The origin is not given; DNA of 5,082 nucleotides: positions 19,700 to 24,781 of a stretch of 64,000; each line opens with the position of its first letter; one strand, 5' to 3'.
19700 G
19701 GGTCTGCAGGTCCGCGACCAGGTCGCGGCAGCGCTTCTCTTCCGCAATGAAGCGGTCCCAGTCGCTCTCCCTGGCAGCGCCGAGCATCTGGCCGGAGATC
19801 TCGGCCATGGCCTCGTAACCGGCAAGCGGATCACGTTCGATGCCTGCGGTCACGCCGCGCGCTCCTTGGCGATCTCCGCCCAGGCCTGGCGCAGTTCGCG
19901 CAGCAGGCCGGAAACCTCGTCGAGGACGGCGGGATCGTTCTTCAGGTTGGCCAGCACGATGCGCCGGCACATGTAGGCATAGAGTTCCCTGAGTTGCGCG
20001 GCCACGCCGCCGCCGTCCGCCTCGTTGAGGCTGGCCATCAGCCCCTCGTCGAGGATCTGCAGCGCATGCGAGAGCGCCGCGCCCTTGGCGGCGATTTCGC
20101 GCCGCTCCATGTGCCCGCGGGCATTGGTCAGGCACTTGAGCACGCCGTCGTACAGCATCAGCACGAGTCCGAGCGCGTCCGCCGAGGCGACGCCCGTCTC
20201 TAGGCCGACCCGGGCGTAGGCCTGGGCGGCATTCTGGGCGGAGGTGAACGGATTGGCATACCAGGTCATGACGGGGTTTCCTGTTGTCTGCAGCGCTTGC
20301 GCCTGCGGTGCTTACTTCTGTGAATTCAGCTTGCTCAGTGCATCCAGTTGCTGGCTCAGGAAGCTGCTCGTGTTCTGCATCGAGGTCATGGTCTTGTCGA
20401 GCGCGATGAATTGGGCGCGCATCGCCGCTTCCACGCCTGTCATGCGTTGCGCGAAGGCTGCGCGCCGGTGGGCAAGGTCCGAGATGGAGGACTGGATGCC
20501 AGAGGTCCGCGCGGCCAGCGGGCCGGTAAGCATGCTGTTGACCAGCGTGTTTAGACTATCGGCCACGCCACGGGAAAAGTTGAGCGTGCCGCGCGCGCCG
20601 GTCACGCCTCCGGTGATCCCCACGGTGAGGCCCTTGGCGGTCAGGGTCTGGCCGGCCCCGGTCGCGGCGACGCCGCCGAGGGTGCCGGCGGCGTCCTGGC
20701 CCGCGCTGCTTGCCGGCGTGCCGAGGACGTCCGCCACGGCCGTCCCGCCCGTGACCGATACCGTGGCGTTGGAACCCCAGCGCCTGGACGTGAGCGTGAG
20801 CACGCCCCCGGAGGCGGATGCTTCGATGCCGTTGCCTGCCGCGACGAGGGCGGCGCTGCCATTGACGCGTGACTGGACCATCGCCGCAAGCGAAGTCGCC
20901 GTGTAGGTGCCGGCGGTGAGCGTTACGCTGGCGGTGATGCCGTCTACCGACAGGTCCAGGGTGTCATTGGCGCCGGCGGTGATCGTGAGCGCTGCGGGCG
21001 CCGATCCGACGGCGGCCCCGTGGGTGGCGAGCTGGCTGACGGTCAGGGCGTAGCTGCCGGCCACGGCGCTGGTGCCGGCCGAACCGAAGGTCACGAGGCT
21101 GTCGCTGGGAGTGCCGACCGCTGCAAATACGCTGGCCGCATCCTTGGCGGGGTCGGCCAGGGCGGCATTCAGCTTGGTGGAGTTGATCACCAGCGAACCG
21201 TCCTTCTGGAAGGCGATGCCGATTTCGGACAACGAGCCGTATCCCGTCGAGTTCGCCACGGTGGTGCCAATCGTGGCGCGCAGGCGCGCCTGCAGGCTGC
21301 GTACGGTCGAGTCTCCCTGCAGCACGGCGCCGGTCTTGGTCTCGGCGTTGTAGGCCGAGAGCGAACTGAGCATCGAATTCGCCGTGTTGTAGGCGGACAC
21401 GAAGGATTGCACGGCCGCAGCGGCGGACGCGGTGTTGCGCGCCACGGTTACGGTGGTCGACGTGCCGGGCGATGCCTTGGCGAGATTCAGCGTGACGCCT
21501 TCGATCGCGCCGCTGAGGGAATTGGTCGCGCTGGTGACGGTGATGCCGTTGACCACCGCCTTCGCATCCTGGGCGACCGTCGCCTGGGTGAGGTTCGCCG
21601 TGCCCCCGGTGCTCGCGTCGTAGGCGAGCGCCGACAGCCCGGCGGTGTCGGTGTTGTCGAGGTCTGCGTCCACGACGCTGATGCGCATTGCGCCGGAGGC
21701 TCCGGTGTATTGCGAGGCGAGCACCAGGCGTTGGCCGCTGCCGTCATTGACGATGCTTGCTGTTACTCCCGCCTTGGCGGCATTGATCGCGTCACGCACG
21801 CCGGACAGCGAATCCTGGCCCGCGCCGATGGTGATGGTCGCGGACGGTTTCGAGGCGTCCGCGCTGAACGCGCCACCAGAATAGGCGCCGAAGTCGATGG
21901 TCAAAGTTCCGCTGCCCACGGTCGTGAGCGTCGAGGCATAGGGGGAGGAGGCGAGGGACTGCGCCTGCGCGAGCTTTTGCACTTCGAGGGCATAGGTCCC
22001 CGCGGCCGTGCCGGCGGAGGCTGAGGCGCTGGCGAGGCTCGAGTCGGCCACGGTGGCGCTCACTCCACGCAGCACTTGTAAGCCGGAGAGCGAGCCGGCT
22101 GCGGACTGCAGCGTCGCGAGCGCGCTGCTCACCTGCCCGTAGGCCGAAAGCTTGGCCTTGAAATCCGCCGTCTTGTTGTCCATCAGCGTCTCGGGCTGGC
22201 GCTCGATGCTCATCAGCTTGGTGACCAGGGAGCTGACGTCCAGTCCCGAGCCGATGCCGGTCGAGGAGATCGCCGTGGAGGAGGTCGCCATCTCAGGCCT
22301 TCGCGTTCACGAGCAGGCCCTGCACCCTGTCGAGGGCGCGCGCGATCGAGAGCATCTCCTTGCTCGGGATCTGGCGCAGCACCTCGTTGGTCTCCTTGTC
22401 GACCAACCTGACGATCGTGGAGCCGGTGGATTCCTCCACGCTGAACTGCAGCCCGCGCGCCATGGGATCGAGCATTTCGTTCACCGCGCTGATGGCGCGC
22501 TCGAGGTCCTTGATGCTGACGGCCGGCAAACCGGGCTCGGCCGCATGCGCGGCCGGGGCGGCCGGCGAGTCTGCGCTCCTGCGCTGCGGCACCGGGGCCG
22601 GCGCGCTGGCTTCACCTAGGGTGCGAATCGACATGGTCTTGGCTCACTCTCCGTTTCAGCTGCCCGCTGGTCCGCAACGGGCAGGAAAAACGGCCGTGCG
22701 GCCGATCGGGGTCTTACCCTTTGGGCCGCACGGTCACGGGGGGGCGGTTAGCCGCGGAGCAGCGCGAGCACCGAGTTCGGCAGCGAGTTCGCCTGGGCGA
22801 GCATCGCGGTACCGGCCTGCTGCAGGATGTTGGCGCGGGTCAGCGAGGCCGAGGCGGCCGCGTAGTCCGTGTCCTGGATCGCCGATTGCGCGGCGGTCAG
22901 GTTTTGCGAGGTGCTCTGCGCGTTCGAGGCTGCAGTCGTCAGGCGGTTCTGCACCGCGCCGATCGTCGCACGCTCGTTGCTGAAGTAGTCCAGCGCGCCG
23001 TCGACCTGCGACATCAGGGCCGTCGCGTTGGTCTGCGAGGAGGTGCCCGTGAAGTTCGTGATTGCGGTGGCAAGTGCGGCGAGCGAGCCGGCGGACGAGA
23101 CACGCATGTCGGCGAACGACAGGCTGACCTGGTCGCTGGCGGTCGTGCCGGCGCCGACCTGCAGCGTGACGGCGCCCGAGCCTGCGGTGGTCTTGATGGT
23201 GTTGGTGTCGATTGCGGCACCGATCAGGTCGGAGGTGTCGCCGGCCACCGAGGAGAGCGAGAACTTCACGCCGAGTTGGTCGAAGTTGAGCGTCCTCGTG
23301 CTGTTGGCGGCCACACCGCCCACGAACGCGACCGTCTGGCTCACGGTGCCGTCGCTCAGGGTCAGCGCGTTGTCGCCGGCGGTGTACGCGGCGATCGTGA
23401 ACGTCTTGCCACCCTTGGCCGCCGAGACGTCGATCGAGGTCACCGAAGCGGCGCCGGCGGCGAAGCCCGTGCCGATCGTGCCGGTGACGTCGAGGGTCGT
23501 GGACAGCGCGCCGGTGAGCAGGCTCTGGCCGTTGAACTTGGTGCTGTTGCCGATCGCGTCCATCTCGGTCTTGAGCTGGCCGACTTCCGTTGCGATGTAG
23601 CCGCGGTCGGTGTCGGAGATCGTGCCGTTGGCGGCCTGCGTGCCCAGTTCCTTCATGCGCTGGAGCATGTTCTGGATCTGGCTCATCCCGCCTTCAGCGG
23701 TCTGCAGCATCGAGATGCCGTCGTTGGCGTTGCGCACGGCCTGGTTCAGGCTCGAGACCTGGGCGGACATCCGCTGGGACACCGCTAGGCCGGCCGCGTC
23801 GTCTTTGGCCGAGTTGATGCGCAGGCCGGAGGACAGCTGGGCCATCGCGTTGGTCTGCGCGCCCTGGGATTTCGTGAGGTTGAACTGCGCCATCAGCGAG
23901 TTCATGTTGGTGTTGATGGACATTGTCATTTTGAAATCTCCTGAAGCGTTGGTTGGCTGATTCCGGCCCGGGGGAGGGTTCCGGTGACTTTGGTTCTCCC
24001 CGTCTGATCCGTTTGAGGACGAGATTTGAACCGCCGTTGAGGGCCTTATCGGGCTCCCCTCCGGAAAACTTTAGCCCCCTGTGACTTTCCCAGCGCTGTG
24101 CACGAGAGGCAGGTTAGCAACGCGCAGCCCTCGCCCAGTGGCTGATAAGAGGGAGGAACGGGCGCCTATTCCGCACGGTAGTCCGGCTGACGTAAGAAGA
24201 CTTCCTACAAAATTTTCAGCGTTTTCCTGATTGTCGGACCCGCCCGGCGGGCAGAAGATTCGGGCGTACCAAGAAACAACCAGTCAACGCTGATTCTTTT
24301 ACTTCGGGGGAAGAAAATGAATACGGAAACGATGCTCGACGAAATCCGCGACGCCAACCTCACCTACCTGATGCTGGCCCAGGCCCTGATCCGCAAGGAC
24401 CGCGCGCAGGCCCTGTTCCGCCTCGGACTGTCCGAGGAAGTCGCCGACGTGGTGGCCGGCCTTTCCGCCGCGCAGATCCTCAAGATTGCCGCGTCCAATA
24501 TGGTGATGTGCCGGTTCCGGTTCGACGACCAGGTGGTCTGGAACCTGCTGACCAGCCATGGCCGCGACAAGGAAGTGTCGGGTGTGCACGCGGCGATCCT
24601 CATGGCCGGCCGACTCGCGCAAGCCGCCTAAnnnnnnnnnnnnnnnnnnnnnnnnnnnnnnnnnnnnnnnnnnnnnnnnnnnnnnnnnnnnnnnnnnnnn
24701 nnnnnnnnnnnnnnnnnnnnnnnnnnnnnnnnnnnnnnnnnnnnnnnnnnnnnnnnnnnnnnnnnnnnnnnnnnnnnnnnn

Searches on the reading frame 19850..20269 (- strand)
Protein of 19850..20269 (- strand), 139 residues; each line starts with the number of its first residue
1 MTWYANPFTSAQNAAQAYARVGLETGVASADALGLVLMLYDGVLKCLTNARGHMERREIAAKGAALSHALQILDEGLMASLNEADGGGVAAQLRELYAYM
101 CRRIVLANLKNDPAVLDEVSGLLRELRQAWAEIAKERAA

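Call 3: search_protein_families(library=pfam, proteins=[window:19850-20269:-], max_evalue=0.01)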
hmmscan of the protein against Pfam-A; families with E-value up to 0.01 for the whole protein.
window:19850-20269:- (139 aa): 1 family
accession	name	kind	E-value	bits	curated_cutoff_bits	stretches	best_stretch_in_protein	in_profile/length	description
PF02561.19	FliS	-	6.9e-35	120.2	26.7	1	16-133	2-114/115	Flagellar protein FliS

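Call 28: find_encoding_contigs(protein=window:19850-20269:-, flank=10000, max_places=10)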
Protein window:19850-20269:- (139 aa): 24 contigs read that carry it; 10 places shown.
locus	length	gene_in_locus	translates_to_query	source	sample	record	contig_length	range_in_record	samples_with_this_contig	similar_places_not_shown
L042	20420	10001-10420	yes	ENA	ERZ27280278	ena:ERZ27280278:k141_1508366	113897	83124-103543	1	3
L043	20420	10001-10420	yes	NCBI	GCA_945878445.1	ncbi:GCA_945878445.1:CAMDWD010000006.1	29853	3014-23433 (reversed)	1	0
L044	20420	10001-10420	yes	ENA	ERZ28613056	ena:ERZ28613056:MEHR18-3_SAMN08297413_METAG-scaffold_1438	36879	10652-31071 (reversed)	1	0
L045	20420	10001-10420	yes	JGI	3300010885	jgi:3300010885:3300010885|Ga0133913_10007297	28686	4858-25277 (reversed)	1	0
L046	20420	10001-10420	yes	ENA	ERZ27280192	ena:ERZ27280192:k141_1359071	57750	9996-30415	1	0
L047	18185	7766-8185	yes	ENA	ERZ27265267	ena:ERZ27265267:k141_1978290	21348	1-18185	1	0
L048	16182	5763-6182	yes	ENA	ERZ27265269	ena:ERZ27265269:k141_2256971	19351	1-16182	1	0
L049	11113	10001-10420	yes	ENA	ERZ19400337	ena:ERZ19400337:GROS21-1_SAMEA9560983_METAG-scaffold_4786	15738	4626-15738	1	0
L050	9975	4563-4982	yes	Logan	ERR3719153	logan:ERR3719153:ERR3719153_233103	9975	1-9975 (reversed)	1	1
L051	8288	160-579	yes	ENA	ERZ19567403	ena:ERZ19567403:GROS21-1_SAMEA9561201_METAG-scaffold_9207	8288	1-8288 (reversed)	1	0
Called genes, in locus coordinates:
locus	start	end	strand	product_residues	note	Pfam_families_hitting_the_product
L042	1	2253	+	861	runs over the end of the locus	PF17900:Peptidase_M1_N, PF01433:Peptidase_M1, PF11940:DUF3458, PF17432:DUF3458_C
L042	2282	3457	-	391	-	-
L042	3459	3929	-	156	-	PF04344:CheZ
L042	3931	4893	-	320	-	PF20560:MotA_N, PF00072:Response_reg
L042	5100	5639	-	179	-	PF05280:FlhC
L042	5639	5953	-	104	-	PF05247:FlhD, PF11198:DUF2857 (weak)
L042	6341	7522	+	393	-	PF00669:Flagellin_N, PF00700:Flagellin_C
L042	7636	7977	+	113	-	PF03646:FlaG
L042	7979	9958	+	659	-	PF02465:FliD_N, PF07195:FliD_C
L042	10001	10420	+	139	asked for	PF02561:FliS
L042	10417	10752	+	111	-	PF05400:FliT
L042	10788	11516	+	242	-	PF02120:Flg_hook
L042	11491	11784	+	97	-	PF01312:Bac_export_2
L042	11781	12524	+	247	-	PF07317:PilZN, PF07238:PilZ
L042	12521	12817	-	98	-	PF02049:FliE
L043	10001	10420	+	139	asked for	PF02561:FliS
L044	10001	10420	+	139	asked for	PF02561:FliS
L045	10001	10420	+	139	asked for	PF02561:FliS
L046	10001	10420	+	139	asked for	PF02561:FliS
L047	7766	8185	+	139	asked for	PF02561:FliS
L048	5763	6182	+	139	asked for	PF02561:FliS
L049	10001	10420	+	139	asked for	PF02561:FliS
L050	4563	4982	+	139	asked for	PF02561:FliS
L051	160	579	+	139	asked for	PF02561:FliS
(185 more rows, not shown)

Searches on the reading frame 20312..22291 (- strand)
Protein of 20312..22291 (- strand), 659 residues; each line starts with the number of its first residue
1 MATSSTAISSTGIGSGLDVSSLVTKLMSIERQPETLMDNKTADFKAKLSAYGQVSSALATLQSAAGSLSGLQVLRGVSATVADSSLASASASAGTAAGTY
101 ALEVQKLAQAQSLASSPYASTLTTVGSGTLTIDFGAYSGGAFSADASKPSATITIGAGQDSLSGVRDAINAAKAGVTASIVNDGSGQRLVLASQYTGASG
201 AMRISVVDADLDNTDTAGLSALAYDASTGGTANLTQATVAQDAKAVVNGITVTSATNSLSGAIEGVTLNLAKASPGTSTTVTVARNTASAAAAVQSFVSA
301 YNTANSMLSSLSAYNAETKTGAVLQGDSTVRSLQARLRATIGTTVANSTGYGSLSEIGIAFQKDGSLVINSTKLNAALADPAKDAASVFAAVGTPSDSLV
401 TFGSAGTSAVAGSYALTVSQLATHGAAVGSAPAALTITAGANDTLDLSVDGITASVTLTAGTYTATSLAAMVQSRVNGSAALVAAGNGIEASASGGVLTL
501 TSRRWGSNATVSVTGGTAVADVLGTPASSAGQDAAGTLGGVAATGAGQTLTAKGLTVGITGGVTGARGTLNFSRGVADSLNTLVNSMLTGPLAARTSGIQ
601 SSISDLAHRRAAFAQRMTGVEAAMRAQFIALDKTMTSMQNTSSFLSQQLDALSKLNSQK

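Call 3: search_protein_families(library=pfam, proteins=[window:20312-22291:-], max_evalue=0.01)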
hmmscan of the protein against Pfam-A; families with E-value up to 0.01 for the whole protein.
window:20312-22291:- (659 aa): 2 families
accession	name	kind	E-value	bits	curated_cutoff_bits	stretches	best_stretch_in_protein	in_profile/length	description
PF07195.17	FliD_C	-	2.2e-44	152.1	25.4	2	240-394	1-163/236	Flagellar hook-associated protein 2 C-terminus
PF02465.23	FliD_N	-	1e-24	87.4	24.8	2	15-111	1-97/97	Flagellar hook-associated protein 2 N-terminus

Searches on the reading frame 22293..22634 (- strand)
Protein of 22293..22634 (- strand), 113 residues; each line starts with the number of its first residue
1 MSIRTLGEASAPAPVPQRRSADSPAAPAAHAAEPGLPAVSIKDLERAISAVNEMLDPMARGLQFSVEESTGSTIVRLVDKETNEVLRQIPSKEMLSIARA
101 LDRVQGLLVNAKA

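Call 3: search_protein_families(library=pfam, proteins=[window:22293-22634:-], max_evalue=0.01)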
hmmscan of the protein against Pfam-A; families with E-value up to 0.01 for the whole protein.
window:22293-22634:- (113 aa): 2 families
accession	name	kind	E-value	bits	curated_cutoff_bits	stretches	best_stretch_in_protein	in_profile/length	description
PF03646.20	FlaG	-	1.8e-21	76.6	23.8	1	28-110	18-100/101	FlaG protein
PF03885.18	DUF327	-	0.0078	16.6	25.8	0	68-110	97-141/143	Protein of unknown function (DUF327)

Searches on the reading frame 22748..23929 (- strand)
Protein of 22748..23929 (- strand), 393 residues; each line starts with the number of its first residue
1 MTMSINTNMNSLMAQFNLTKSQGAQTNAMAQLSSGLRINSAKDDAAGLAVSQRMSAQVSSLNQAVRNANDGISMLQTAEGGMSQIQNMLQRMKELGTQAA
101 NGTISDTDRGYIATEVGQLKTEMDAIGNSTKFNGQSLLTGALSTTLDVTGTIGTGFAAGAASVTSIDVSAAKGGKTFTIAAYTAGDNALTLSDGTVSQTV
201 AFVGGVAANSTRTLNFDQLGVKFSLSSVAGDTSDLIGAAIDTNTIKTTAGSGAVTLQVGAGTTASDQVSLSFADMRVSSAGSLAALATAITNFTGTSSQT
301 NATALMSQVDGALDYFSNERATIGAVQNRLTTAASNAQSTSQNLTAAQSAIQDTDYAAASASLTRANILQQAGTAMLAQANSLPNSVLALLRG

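Call 3: search_protein_families(library=pfam, proteins=[window:22748-23929:-], max_evalue=0.01)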
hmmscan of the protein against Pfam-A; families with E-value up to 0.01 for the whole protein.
window:22748-23929:- (393 aa): 3 families
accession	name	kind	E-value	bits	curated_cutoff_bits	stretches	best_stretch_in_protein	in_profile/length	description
PF00669.25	Flagellin_N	-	2e-41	141.7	26.6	1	5-140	1-136/139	Bacterial flagellin N-terminal helical region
PF00700.27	Flagellin_C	-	7.8e-22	77.8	23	1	307-391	2-86/86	Bacterial flagellin C-terminal helical region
PF16522.10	FliS_cochap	-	0.007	16.7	43.2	0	51-148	19-101/149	Flagellar FLiS export co-chaperone, HP1076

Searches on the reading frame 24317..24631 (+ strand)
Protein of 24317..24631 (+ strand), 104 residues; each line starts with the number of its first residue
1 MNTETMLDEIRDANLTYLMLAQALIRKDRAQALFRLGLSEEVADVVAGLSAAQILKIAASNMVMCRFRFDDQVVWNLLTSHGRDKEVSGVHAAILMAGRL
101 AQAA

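Call 3: search_protein_families(library=pfam, proteins=[window:24317-24631:+], max_evalue=0.01)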
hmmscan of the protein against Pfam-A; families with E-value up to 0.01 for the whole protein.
window:24317-24631:+ (104 aa): 2 families
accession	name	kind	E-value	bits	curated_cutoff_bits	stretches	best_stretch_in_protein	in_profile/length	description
PF05247.18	FlhD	-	2.1e-43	147.1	27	1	1-101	1-101/102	Flagellar transcriptional activator (FlhD)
PF11198.13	DUF2857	-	3.2e-06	27.4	36.8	1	16-97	3-84/174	Protein of unknown function (DUF2857)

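Call 4: search_protein_families(library=ncbifam, proteins=[window:24317-24631:+], max_evalue=0.01)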
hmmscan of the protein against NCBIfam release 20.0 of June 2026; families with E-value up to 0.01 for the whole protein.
window:24317-24631:+ (104 aa): 1 family
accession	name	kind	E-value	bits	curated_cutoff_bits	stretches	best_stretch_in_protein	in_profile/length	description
NF002783.2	PRK02909.1-1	equivalog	7.8e-42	141.7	90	1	1-102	1-102/105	flagellar transcriptional regulator FlhD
